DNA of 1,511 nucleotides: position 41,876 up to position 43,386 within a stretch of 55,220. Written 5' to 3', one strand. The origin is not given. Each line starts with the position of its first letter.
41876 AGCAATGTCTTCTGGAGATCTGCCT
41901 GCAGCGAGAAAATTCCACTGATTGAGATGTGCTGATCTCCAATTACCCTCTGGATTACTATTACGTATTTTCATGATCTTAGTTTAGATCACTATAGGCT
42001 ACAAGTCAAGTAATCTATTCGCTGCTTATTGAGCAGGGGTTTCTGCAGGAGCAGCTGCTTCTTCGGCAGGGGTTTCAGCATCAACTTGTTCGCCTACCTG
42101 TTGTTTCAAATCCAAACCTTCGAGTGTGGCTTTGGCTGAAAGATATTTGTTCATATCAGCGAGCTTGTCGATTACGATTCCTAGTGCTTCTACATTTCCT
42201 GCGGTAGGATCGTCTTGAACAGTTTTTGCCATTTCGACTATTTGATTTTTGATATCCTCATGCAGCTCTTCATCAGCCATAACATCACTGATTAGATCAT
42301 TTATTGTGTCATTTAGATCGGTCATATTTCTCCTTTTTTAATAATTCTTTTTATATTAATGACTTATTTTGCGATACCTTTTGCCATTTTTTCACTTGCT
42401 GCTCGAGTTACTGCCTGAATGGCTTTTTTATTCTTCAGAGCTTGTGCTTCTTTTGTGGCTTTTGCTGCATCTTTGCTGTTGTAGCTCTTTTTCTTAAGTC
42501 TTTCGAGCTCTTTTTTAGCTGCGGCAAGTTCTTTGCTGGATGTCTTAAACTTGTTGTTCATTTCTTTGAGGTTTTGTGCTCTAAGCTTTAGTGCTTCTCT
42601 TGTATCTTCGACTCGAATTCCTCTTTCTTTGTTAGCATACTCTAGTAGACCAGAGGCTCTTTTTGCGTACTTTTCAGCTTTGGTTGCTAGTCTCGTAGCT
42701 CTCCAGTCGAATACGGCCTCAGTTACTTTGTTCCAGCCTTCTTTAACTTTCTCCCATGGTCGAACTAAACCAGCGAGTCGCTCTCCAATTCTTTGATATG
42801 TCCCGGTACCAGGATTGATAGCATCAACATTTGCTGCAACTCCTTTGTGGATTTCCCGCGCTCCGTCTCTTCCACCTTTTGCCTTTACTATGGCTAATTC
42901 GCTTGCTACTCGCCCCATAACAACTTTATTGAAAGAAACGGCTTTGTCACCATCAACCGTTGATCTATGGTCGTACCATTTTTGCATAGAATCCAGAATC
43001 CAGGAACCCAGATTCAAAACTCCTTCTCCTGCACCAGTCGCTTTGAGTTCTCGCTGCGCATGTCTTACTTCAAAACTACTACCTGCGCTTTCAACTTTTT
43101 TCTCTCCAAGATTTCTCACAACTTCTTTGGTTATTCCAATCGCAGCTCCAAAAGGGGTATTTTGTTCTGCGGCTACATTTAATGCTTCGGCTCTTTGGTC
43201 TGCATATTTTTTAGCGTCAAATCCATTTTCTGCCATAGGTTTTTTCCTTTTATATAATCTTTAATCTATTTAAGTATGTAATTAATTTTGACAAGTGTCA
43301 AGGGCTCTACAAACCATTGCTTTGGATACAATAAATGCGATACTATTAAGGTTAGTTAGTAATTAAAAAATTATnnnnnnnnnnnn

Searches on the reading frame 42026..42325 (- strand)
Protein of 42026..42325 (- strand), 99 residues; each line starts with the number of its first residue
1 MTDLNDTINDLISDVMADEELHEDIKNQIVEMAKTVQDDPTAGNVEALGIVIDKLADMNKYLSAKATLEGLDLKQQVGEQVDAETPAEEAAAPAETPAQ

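Call 10: search_protein_families(library=pfam, max_evalue=0.1, proteins=[window:42026-42325:-])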
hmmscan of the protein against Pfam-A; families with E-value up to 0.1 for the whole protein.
window:42026-42325:- (99 aa): 0 families

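Call 11: search_protein_families(library=ncbifam, max_evalue=0.1, proteins=[window:42026-42325:-])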
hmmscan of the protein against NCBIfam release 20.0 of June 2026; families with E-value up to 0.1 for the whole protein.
window:42026-42325:- (99 aa): 0 families

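Call 20: search_protein_families(library=phrogs, max_evalue=0.01, proteins=[window:42026-42325:-])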
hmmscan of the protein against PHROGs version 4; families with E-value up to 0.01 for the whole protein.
window:42026-42325:- (99 aa): 1 family
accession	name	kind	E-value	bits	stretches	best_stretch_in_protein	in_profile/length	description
phrog_21917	-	unknown function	0.0083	14.9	1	5-84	1233-1316/1395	-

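Call 72: search_protein_families(library=padloc, max_evalue=0.01, proteins=[window:42026-42325:-])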
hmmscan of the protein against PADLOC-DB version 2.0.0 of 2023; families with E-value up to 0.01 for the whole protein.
window:42026-42325:- (99 aa): 0 families

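Call 108: search_solved_structures(query=A15, max_evalue=5)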
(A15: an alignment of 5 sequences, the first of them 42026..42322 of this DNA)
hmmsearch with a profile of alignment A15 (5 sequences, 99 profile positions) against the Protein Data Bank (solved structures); distinct sequences matched with E-value up to 5: 11.
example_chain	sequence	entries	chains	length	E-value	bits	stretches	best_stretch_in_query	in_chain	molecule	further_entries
6n4n_C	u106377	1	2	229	0.0036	20.8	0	20-58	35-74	Rosetta-designed danoprevir/NS3a complex reader 2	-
5cwp_A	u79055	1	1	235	0.0042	20.6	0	20-58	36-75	Designed helical repeat protein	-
7sq4_A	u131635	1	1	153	0.017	18.6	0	18-63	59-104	Designed trefoil knot protein, variant 2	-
7sq3_A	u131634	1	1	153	0.033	17.7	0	18-63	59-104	Designed trefoil knot protein, variant 1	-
4ws9_A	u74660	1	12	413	0.038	17.5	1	6-36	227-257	S-adenosylmethionine synthase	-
4hpv_A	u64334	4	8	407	0.067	16.7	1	6-36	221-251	S-adenosylmethionine synthase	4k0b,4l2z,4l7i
7mdi_E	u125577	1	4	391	0.69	13.5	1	3-47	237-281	Ribonucleoside-diphosphate reductase subunit beta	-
6ye5_A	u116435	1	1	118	0.75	13.3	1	16-57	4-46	Ribosome-binding factor A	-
8bxa_A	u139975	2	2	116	0.82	13.2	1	16-57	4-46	Ribosome-binding factor A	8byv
2p61_A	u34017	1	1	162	0.87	13.1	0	10-48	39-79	Hypothetical protein TM_1646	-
5j5u_A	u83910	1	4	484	1.4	12.5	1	24-53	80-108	RagB/SusD domain protein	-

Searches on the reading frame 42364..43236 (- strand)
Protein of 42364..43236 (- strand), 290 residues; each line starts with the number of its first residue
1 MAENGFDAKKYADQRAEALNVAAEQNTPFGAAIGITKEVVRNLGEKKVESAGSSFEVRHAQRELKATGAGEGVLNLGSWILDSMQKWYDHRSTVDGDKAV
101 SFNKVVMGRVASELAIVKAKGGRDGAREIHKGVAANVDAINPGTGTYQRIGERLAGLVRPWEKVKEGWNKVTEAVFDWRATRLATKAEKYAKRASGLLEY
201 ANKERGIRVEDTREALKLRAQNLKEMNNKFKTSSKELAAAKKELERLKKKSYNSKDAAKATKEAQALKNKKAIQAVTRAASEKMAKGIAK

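Call 10: search_protein_families(library=pfam, max_evalue=0.1, proteins=[window:42364-43236:-])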
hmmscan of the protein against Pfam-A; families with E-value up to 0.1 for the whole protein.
window:42364-43236:- (290 aa): 2 families
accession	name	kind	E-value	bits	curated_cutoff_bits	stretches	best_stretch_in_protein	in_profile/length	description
PF18595.6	Nuf2_DHR10-like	-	0.037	14.5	28.4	1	208-264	58-114/117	Nuf2, DHR10-like domain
PF12629.12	Pox_polyA_pol_C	-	0.058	13.7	27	1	179-243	13-69/200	Poxvirus poly(A) polymerase C-terminal domain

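Call 11: search_protein_families(library=ncbifam, max_evalue=0.1, proteins=[window:42364-43236:-])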
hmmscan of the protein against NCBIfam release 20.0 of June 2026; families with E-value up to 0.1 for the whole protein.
window:42364-43236:- (290 aa): 0 families

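Call 20: search_protein_families(library=phrogs, max_evalue=0.01, proteins=[window:42364-43236:-])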
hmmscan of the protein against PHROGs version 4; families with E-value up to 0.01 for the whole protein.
window:42364-43236:- (290 aa): 0 families

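Call 72: search_protein_families(library=padloc, max_evalue=0.01, proteins=[window:42364-43236:-])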
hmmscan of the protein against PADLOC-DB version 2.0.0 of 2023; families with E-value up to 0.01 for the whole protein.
window:42364-43236:- (290 aa): 0 families

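Call 109: search_solved_structures(query=A13, max_evalue=5)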
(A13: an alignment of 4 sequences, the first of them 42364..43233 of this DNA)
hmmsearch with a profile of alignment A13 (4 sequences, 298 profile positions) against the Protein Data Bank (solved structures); distinct sequences matched with E-value up to 5: 0.
